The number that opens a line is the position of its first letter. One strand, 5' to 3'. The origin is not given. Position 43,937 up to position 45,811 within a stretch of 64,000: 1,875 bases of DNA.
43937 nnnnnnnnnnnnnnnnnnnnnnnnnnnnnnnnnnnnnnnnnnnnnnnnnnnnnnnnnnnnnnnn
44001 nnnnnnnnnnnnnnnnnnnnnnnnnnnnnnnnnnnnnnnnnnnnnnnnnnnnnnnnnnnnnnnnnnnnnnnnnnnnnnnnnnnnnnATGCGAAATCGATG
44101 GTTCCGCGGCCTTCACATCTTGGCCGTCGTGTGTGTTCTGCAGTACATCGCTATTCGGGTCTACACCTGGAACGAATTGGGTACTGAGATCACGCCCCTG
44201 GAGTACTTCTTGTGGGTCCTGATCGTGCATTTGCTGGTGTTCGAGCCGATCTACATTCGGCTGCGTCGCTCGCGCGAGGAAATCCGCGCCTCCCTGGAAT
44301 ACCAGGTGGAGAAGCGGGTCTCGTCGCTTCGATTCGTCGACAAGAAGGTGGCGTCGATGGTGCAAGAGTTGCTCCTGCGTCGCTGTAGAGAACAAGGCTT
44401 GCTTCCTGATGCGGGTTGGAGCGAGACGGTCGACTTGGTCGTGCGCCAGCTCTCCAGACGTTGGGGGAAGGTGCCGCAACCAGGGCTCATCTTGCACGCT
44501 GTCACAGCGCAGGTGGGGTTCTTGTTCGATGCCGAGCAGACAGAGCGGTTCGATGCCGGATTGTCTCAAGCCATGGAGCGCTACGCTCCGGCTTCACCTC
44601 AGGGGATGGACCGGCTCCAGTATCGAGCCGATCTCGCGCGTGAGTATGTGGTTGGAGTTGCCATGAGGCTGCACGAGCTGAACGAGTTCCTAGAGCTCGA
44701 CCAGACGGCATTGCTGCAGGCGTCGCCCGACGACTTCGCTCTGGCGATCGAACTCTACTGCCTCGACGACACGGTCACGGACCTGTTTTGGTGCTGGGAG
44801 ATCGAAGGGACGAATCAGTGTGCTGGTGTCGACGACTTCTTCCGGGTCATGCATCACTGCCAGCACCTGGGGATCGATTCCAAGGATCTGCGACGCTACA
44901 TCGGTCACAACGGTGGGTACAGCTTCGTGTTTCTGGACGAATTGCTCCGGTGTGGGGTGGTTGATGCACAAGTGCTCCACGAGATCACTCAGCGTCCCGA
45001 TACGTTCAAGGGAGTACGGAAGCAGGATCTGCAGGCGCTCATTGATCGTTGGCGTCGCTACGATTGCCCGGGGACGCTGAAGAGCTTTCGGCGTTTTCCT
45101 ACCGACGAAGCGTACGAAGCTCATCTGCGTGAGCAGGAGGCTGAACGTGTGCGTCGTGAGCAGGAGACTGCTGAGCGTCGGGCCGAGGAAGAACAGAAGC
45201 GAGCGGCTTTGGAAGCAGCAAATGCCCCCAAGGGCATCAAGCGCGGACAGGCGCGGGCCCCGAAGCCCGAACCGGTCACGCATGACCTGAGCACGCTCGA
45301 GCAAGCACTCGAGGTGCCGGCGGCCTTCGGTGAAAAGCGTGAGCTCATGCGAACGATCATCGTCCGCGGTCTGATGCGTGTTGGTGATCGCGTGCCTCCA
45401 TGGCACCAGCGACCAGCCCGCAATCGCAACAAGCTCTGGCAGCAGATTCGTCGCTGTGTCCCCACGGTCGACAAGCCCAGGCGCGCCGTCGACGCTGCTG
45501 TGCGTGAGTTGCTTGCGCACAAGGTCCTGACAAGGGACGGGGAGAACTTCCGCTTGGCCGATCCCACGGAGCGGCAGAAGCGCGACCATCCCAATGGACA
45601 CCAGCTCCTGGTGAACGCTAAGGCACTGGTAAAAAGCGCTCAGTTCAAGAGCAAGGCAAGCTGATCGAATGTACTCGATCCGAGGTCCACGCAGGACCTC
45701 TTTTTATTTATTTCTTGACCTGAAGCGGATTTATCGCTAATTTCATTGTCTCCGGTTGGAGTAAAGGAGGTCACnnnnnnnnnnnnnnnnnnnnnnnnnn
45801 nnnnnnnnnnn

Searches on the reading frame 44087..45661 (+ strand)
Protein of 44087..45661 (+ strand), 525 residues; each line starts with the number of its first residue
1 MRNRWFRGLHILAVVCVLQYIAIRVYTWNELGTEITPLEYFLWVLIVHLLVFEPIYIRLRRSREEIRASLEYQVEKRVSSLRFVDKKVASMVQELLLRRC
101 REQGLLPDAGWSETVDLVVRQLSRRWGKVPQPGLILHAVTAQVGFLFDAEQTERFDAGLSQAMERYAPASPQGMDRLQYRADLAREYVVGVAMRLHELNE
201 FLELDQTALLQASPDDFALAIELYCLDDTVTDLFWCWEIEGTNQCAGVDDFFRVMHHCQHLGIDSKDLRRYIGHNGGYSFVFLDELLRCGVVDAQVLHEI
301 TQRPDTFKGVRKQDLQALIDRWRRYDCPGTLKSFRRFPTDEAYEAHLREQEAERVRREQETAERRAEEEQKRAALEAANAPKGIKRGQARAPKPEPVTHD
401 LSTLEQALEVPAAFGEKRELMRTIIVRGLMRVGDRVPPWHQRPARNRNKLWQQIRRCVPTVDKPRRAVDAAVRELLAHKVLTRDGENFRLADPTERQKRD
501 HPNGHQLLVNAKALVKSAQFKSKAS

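Call 10: search_protein_families(library=pfam, proteins=[window:44087-45661:+], max_evalue=1)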
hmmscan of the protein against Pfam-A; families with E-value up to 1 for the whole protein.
window:44087-45661:+ (525 aa): 2 families
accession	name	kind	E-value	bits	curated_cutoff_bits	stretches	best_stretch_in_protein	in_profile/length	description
PF14261.11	DUF4351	-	0.099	13.2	25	1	112-131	6-25/59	Domain of unknown function (DUF4351)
PF12569.14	NatA_aux_su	-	0.6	9.4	33.3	0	341-410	399-473/515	N-terminal acetyltransferase A, auxiliary subunit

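Call 11: search_protein_families(library=ncbifam, proteins=[window:44087-45661:+], max_evalue=1)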
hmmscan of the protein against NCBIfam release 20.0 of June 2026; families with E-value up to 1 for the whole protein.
window:44087-45661:+ (525 aa): 0 families

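Call 40: find_related_loci(query=window:44087-45661:+, collection=metagenome_contigs, flank=10000)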
Query window:44087-45661:+ (525 aa) in metagenome_contigs; peptide patterns used: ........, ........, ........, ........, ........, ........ (x = any residue, [..] = any of these).
161 stretches matched a pattern, but none encodes a relative of the query by tblastn (E <= 1e-3).

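Call 49: search_protein_families(library=padloc, proteins=[window:44087-45661:+], max_evalue=1)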
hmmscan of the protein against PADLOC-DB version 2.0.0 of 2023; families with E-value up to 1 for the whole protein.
window:44087-45661:+ (525 aa): 1 family
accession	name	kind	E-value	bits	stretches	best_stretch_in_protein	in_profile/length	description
PDLC03977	PD-Lambda-1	-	0.18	8.6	1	344-418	274-346/496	-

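Call 50: search_protein_families(library=phrogs, proteins=[window:44087-45661:+], max_evalue=1)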
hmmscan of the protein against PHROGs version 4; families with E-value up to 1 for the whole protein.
window:44087-45661:+ (525 aa): 2 families
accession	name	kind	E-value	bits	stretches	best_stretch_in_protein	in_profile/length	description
phrog_21091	-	unknown function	0.016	15.6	1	340-398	203-259/407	-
phrog_32976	-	unknown function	0.34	12.3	1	52-92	63-103/105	-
